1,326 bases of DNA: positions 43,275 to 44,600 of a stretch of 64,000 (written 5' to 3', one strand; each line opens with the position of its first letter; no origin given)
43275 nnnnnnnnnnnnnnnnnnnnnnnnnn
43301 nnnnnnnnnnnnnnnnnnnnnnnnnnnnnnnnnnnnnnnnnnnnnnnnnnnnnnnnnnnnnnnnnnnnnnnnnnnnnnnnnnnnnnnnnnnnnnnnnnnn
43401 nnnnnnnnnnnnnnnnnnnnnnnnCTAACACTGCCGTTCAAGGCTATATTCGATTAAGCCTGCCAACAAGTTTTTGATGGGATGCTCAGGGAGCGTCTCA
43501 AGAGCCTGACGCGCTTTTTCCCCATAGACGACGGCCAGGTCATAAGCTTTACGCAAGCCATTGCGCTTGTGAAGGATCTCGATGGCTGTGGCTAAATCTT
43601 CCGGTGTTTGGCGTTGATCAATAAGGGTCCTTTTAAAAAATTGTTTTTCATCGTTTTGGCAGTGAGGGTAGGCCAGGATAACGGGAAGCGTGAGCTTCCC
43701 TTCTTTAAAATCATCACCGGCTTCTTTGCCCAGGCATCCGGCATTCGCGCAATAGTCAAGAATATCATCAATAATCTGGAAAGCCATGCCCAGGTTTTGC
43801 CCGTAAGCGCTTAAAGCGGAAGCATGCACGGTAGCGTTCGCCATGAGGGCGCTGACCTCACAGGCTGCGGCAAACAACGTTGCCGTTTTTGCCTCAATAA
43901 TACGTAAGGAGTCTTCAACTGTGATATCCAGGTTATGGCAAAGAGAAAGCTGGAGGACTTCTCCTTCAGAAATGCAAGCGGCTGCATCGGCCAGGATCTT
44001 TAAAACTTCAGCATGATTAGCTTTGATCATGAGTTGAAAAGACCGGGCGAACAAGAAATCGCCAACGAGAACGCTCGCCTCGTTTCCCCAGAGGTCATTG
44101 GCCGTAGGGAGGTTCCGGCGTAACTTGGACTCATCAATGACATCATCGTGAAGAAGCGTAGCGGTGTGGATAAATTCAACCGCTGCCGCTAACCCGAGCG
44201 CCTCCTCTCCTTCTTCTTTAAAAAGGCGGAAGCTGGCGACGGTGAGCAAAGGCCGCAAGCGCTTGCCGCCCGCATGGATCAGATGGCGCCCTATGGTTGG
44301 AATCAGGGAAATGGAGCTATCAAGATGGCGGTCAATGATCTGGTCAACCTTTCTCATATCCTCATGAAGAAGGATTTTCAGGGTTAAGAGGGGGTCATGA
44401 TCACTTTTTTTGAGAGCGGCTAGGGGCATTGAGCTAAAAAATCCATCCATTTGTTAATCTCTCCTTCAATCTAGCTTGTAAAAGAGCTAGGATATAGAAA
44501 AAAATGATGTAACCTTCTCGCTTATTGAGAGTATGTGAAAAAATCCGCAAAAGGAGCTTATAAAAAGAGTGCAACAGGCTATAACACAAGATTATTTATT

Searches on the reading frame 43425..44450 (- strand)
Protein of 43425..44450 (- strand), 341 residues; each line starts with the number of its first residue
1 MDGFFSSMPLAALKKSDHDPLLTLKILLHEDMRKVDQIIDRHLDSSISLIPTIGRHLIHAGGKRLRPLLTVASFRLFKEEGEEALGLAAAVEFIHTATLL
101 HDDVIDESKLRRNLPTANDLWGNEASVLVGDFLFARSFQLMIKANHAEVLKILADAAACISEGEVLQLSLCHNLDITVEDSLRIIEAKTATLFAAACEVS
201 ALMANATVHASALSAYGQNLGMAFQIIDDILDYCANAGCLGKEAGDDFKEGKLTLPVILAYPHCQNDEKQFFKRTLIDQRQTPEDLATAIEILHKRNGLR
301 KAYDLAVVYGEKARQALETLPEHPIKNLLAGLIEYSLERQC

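Call 7: find_encoding_contigs(protein=window:43425-44450:-, flank=10000, max_places=10)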
Protein window:43425-44450:- (341 aa): no gene with exactly this product is on record in the collection.

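Call 17: find_homologous_proteins(query=window:43425-44450:-, max_evalue=1e-30)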
Query window:43425-44450:- (341 aa): 8000 proteins with E <= 1e-30 among 8000 candidates; the best 120 are listed.
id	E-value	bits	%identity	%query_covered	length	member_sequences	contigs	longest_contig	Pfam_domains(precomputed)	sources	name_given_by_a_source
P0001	1.1e-220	750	100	100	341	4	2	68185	PF00348.23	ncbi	-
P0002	2.3e-180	617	82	100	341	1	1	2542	PF00348.23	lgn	-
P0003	2.1e-175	601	80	98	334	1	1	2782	PF00348.23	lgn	-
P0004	4.3e-173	593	80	99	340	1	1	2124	PF00348.23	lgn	-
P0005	1.8e-172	591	80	99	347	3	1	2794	PF00348.23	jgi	jgi:octaprenyl-diphosphate synthase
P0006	1.6e-168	578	78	98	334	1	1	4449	PF00348.23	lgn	-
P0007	3.1e-166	571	77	98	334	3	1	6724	PF00348.23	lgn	-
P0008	1.4e-165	569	75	98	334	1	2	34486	PF00348.23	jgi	jgi:octaprenyl-diphosphate synthase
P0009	1.0e-164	566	75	98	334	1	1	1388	PF00348.23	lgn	-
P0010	5.9e-163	560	75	98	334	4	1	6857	PF00348.23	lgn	-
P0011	3.8e-161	554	72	98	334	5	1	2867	PF00348.23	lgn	-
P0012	3.8e-160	551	75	98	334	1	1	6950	PF00348.23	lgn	-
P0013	2.5e-159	548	76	98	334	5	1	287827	PF00348.23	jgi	jgi:octaprenyl-diphosphate synthase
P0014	3.9e-157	541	76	93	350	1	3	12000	PF00348.23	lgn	-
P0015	1.7e-155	536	76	94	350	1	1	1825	PF00348.23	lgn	-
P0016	5.3e-154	531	72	98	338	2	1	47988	PF00348.23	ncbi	ncbi:MAG: polyprenyl synthetase family protein [Candidatus Paracaedibacter sp.]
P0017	8.3e-154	530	73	97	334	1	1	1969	PF00348.23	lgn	-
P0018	1.7e-153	529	73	98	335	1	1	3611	PF00348.23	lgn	-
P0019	2.0e-153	529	69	98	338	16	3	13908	PF00348.23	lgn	-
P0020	4.5e-153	528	72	99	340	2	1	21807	PF00348.23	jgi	jgi:octaprenyl-diphosphate synthase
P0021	2.2e-151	522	69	99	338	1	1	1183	PF00348.23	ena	-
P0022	4.5e-151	521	72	98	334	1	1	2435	PF00348.23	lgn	-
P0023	4.7e-151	521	71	99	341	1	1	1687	PF00348.23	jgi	jgi:octaprenyl-diphosphate synthase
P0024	1.9e-150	519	69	99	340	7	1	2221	PF00348.23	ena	-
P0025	6.6e-149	514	68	99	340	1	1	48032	PF00348.23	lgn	-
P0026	3.3e-148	512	69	99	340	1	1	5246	PF00348.23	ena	-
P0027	1.7e-147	509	69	98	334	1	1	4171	PF00348.23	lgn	-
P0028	9.6e-145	500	71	98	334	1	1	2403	PF00348.23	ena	-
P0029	8.6e-144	497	68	97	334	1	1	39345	PF00348.23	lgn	-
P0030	5.4e-143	494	70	94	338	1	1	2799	PF00348.23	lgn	-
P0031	1.5e-141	490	65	98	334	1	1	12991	PF00348.23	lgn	-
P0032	3.7e-139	482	65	98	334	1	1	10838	PF00348.23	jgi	jgi:octaprenyl-diphosphate synthase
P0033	8.2e-136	471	63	98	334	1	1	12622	PF00348.23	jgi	-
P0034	2.8e-134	466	65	97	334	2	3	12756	PF00348.23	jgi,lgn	jgi:octaprenyl-diphosphate synthase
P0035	5.7e-134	465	65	99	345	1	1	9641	PF00348.23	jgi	jgi:octaprenyl-diphosphate synthase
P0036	1.3e-131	457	63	98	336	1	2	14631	PF00348.23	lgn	-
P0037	1.4e-131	457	64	99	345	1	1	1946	PF00348.23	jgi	jgi:octaprenyl-diphosphate synthase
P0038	2.4e-131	456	63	97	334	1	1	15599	PF00348.23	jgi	jgi:octaprenyl-diphosphate synthase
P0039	1.3e-128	447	62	98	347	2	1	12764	PF00348.23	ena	-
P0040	3.6e-128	446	63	98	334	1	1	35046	PF00348.23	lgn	-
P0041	1.2e-110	388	80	65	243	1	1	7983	PF00348.23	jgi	-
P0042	1.5e-100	355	53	93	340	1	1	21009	PF00348.23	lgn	-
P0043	2.8e-100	354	53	95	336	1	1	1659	PF00348.23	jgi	-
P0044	1.4e-99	352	54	94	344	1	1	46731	PF00348.23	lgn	-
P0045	1.8e-99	351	55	94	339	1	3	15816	PF00348.23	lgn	-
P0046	9.5e-99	349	53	94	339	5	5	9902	PF00348.23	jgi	jgi:octaprenyl-diphosphate synthase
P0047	2.4e-98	348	52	97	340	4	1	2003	PF00348.23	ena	-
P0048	3.1e-98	347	53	95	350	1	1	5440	PF00348.23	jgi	jgi:octaprenyl-diphosphate synthase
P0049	5.9e-98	346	53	96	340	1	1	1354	PF00348.23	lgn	-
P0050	1.1e-97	346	53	91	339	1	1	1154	PF00348.23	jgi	jgi:octaprenyl-diphosphate synthase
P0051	1.7e-97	345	52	97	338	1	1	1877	PF00348.23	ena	-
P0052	3.4e-97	344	52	97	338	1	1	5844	PF00348.23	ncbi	ncbi:MAG: polyprenyl synthetase family protein [Alphaproteobacteria bacterium]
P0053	1.4e-96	342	53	94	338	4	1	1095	PF00348.23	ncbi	-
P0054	2.0e-96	341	52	94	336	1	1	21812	PF00348.23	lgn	-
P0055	2.1e-96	341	54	92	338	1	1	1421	PF00348.23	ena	-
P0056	3.8e-96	341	53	93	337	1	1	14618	PF00348.23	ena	-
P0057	4.6e-96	340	52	96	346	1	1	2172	PF00348.23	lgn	-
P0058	4.7e-96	340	53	92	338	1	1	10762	PF00348.23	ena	-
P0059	4.8e-96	340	51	96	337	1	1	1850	PF00348.23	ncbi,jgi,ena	jgi:octaprenyl-diphosphate synthase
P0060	5.4e-96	340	52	93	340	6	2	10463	PF00348.23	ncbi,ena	-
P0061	8.5e-96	339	51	97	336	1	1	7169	PF00348.23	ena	-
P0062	1.1e-95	339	52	95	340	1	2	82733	PF00348.23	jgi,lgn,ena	jgi:octaprenyl-diphosphate synthase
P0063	2.3e-95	338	51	95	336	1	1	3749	PF00348.23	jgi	-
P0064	2.6e-95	338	51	94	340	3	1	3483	PF00348.23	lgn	-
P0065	3.0e-95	338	52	93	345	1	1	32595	PF00348.23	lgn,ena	-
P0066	3.0e-95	338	50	97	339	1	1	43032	PF00348.23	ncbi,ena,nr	ncbi:MAG: polyprenyl synthetase family protein [Alphaproteobacteria bacterium]|nr:polyprenyl synthet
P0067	3.4e-95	337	52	94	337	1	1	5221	PF00348.23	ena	-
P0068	3.6e-95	337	50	95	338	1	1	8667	PF00348.23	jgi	-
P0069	3.8e-95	337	50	96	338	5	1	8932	PF00348.23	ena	-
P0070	3.8e-95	337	53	95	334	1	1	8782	PF00348.23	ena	-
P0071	3.8e-95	337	52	93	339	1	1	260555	PF00348.23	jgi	-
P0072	4.2e-95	337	50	93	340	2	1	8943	PF00348.23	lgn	-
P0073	5.2e-95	337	51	98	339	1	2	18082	PF00348.23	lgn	-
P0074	5.3e-95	337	52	94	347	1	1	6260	PF00348.23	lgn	-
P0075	5.6e-95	337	51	94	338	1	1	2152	PF00348.23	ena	-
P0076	6.1e-95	337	50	95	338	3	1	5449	PF00348.23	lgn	-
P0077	6.5e-95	336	50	97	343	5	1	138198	PF00348.23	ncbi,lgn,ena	-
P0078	7.0e-95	336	52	92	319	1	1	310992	PF00348.23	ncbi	ncbi:MAG: polyprenyl synthetase family protein [Alphaproteobacteria bacterium]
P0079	7.3e-95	336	52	93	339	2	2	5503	PF00348.23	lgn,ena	-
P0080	7.7e-95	336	52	96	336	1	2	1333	PF00348.23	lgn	-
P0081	8.3e-95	336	52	92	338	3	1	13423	PF00348.23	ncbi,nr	ncbi:MAG: polyprenyl synthetase family protein [Alphaproteobacteria bacterium]|nr:polyprenyl synthet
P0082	8.3e-95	336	50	94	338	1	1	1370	PF00348.23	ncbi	-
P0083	1.0e-94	336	52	93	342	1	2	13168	PF00348.23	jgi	jgi:octaprenyl-diphosphate synthase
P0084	1.1e-94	336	52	92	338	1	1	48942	PF00348.23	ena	-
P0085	1.2e-94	336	50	93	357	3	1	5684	PF00348.23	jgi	jgi:octaprenyl-diphosphate synthase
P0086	1.3e-94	335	50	94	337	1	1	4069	PF00348.23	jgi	-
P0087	1.6e-94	335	52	96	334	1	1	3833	PF00348.23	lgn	-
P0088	1.6e-94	335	53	94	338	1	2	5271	PF00348.23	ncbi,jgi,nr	ncbi:MAG: polyprenyl synthetase family protein [Alphaproteobacteria bacterium]|nr:polyprenyl synthet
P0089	1.7e-94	335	52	95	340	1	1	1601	PF00348.23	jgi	-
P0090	1.8e-94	335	52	92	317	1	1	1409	PF00348.23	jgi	jgi:octaprenyl-diphosphate synthase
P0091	1.8e-94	335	50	97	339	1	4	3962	PF00348.23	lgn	-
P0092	1.8e-94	335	52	94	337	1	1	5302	PF00348.23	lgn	-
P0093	1.9e-94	335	51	96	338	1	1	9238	PF00348.23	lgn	-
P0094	2.0e-94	335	51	92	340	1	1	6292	PF00348.23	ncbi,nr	ncbi:MAG: polyprenyl synthetase family protein [Rhodospirillales bacterium]|nr:polyprenyl synthetase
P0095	2.0e-94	335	52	95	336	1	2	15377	PF00348.23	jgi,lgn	jgi:octaprenyl-diphosphate synthase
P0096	2.1e-94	335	52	95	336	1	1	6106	PF00348.23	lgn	-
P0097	2.2e-94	335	52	94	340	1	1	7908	PF00348.23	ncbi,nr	ncbi:MAG TPA: polyprenyl synthetase family protein [Patescibacteria group bacterium]|nr:polyprenyl s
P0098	2.9e-94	334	53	92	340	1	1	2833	PF00348.23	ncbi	-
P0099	2.9e-94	334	53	92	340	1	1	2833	PF00348.23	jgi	jgi:octaprenyl-diphosphate synthase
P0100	3.1e-94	334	52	94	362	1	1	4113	PF00348.23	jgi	jgi:octaprenyl-diphosphate synthase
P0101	3.2e-94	334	50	98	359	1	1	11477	PF00348.23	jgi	jgi:octaprenyl-diphosphate synthase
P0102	3.4e-94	334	52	96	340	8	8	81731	PF00348.23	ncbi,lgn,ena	-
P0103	3.9e-94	334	51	93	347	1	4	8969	PF00348.23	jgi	jgi:octaprenyl-diphosphate synthase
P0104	3.9e-94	334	49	95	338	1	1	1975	PF00348.23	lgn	-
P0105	4.0e-94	334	51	95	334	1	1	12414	PF00348.23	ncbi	ncbi:MAG: polyprenyl synthetase family protein [Alphaproteobacteria bacterium]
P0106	4.2e-94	334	49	97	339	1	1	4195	PF00348.23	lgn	-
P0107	4.3e-94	334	52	93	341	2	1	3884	PF00348.23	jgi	jgi:octaprenyl-diphosphate synthase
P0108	4.3e-94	334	52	92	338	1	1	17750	PF00348.23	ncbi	-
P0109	4.4e-94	334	50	98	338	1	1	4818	PF00348.23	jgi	jgi:octaprenyl-diphosphate synthase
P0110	4.7e-94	334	51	96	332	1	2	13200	PF00348.23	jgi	jgi:octaprenyl-diphosphate synthase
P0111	5.0e-94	334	49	97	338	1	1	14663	PF00348.23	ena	-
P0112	5.8e-94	333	52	95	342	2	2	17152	PF00348.23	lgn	-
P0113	6.5e-94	333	50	94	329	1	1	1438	PF00348.23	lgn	-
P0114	6.9e-94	333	52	93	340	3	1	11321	PF00348.23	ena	-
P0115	7.3e-94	333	50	90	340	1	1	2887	PF00348.23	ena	-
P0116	7.8e-94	333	50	98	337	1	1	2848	PF00348.23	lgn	-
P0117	8.1e-94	333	51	94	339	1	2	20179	PF00348.23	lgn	-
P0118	8.9e-94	333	52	93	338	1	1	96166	PF00348.23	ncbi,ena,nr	ncbi:MAG: polyprenyl synthetase family protein [Proteobacteria bacterium]|nr:polyprenyl synthetase f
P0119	9.3e-94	333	52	94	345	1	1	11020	PF00348.23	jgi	jgi:octaprenyl-diphosphate synthase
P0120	9.4e-94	333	50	98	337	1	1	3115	PF00348.23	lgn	-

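Call 18: find_encoding_contigs(protein=P0001, flank=10000, max_places=10)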
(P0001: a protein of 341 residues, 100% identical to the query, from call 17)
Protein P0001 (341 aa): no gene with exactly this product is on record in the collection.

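Call 19: find_encoding_contigs(protein=P0013, flank=6000, max_places=4)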
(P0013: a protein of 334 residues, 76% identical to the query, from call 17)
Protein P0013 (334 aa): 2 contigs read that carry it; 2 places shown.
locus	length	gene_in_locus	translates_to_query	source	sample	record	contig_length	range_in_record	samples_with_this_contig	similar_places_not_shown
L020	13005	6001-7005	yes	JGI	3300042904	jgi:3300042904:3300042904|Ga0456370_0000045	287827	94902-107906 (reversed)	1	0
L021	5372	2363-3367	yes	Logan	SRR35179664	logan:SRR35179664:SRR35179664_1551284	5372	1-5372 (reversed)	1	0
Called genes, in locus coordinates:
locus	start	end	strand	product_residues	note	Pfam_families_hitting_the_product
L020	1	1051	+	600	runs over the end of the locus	PF00009:GTP_EFTU, PF03144:GTP_EFTU_D2, PF14492:EFG_III (weak), PF00679:EFG_C, PF06421:LepA_C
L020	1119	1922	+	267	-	PF01790:LGT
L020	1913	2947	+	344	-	PF02636:Methyltransf_28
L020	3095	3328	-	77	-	-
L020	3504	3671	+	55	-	-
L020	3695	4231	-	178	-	-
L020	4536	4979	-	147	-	PF00226:DnaJ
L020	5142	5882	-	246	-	PF02384:N6_Mtase (weak), PF05175:MTS, PF13847:Methyltransf_31 (weak), PF13649:Methyltransf_25 (weak)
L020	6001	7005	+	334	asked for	PF00348:polyprenyl_synt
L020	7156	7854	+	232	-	PF13505:OMP_b-brl, PF03797:Autotransporter (weak), PF01389:OmpA_membrane (weak)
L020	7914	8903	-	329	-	-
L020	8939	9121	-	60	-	-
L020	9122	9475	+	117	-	-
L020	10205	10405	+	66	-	-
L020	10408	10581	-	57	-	-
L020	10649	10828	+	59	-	-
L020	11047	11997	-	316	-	PF12784:PDDEXK_2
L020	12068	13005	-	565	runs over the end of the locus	PF00924:MS_channel_2nd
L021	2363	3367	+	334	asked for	PF00348:polyprenyl_synt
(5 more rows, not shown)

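Call 20: find_encoding_contigs(protein=P0008, flank=6000, max_places=4)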
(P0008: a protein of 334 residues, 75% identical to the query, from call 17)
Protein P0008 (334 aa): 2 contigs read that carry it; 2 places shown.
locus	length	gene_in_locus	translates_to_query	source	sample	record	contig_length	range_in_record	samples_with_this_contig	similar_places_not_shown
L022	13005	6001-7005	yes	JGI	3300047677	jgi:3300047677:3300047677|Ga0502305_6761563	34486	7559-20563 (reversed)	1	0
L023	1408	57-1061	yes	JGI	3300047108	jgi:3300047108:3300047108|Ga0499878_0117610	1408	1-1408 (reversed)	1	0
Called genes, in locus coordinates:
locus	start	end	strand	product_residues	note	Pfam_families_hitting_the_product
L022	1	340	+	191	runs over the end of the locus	PF03352:Adenine_glyco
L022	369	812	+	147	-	PF00583:Acetyltransf_1, PF13673:Acetyltransf_10, PF13508:Acetyltransf_7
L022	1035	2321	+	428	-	PF00364:Biotin_lipoyl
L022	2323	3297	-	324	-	PF08279:HTH_11, PF03099:BPL_LplA_LipB, PF02237:BPL_C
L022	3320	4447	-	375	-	PF03486:HI0933_like, PF13738:Pyr_redox_3 (faint), PF22780:HI0933_like_1st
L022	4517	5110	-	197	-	PF00226:DnaJ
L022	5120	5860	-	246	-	PF02384:N6_Mtase (weak), PF05175:MTS, PF13847:Methyltransf_31 (weak), PF13649:Methyltransf_25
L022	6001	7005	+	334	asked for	PF00348:polyprenyl_synt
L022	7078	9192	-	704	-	PF00924:MS_channel_2nd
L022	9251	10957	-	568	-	PF00089:Trypsin, PF13365:Trypsin_2, PF00595:PDZ, PF13180:PDZ_2, PF17820:PDZ_6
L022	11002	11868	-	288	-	PF01145:Band_7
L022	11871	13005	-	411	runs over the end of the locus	PF01145:Band_7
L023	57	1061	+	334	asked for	PF00348:polyprenyl_synt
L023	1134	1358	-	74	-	-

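Call 85: find_encoding_contigs(protein=P0002, flank=4000, max_places=3)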
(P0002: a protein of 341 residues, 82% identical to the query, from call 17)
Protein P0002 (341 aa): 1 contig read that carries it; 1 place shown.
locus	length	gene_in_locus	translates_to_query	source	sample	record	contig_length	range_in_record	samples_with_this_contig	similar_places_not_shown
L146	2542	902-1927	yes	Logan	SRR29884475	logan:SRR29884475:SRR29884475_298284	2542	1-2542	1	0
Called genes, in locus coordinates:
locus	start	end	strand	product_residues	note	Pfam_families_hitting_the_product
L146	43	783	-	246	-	PF02384:N6_Mtase (weak), PF05175:MTS, PF02475:TRM5-TYW2_MTfase (weak), PF13847:Methyltransf_31 (weak), PF13649:Methyltransf_25 (weak)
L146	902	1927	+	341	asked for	PF00348:polyprenyl_synt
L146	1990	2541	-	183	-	?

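Call 86: find_encoding_contigs(protein=P0007, flank=6000, max_places=3)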
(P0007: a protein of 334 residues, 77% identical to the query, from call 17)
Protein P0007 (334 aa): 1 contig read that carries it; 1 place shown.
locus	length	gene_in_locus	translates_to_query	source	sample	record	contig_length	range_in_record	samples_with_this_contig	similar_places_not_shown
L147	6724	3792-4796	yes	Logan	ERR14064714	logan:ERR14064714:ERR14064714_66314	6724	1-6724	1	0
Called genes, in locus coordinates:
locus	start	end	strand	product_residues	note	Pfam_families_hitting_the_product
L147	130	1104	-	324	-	PF08279:HTH_11, PF03099:BPL_LplA_LipB, PF16917:BPL_LplA_LipB_2 (weak), PF02237:BPL_C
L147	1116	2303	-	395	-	PF00890:FAD_binding_2, PF01134:GIDA (faint), PF01266:DAO (faint), PF03486:HI0933_like, PF07992:Pyr_redox_2 (weak), PF12831:FAD_oxidored, PF13738:Pyr_redox_3 (faint), PF22780:HI0933_like_1st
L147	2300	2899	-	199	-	PF00226:DnaJ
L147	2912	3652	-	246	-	PF02384:N6_Mtase (weak), PF05175:MTS, PF02475:TRM5-TYW2_MTfase (weak), PF06325:PrmA (faint), PF13847:Methyltransf_31 (weak), PF13649:Methyltransf_25 (weak)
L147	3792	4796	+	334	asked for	PF00348:polyprenyl_synt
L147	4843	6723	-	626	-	?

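Call 87: find_encoding_contigs(protein=P0006, flank=4000, max_places=3)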
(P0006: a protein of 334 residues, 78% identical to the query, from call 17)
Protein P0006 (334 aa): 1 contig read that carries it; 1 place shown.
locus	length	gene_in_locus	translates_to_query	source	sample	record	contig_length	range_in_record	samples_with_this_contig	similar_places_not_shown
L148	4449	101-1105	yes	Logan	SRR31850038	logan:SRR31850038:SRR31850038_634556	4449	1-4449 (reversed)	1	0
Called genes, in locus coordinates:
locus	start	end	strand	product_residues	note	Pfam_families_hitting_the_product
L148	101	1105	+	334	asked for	PF00348:polyprenyl_synt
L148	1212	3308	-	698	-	PF00924:MS_channel_2nd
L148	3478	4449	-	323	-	?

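Call 90: search_protein_families(library=pfam, proteins=[window:43425-44450:-], max_evalue=0.00001)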
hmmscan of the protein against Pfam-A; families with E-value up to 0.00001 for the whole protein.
window:43425-44450:- (341 aa): 1 family
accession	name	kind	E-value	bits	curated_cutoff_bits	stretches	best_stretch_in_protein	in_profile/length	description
PF00348.22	polyprenyl_synt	-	4.7e-73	245.9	27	1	51-292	5-250/251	Polyprenyl synthetase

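Call 91: find_encoding_contigs(protein=P0123, flank=4000, max_places=3)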
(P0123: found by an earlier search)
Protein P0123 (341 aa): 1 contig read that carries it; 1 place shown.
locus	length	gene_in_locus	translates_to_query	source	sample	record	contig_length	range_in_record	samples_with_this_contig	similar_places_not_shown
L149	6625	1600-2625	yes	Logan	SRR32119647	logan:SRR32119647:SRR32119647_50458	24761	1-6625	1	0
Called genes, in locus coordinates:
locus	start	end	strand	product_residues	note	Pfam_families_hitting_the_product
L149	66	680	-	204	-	PF00226:DnaJ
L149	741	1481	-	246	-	PF02384:N6_Mtase (weak), PF05175:MTS, PF13649:Methyltransf_25 (weak)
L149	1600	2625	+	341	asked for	PF00348:polyprenyl_synt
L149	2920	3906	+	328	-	PF01073:3Beta_HSD, PF01370:Epimerase, PF02719:Polysacc_synt_2 (weak), PF04321:RmlD_sub_bind, PF07993:NAD_binding_4 (weak), PF16363:GDP_Man_Dehyd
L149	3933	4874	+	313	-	PF00698:Acyl_transf_1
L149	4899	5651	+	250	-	PF00106:adh_short, PF08659:KR, PF23441:SDR (weak), PF01370:Epimerase (weak), PF13561:adh_short_C2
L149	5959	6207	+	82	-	PF00550:PP-binding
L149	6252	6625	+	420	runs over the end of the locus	PF00109:ketoacyl-synt, PF00108:Thiolase_N (faint), PF02801:Ketoacyl-synt_C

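Call 92: find_encoding_contigs(protein=P0121, flank=4000, max_places=3)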
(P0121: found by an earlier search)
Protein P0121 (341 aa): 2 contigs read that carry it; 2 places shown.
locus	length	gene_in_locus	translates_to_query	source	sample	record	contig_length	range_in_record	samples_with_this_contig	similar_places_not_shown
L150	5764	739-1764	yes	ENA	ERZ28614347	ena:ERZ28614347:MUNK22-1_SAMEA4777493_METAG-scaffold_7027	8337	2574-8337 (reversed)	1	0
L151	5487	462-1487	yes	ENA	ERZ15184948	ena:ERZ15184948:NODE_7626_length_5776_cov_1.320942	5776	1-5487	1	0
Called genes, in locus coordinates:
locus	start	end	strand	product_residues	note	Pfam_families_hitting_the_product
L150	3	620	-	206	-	?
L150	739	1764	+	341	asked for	PF00348:polyprenyl_synt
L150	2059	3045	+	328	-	PF01073:3Beta_HSD, PF01370:Epimerase, PF02719:Polysacc_synt_2 (weak), PF04321:RmlD_sub_bind, PF07993:NAD_binding_4 (weak), PF16363:GDP_Man_Dehyd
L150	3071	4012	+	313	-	PF00698:Acyl_transf_1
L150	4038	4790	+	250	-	PF00106:adh_short, PF08659:KR, PF23441:SDR (weak), PF01370:Epimerase (weak), PF13561:adh_short_C2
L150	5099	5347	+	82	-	PF00550:PP-binding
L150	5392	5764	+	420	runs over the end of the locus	PF00109:ketoacyl-synt, PF00108:Thiolase_N (faint), PF02801:Ketoacyl-synt_C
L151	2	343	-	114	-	?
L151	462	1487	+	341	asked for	PF00348:polyprenyl_synt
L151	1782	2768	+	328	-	PF01073:3Beta_HSD, PF01370:Epimerase, PF02719:Polysacc_synt_2 (weak), PF04321:RmlD_sub_bind, PF07993:NAD_binding_4 (weak), PF16363:GDP_Man_Dehyd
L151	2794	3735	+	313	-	PF00698:Acyl_transf_1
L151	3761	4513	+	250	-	PF00106:adh_short, PF08659:KR, PF23441:SDR (weak), PF01370:Epimerase (weak), PF13561:adh_short_C2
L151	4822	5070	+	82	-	PF00550:PP-binding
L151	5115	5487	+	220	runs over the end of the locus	?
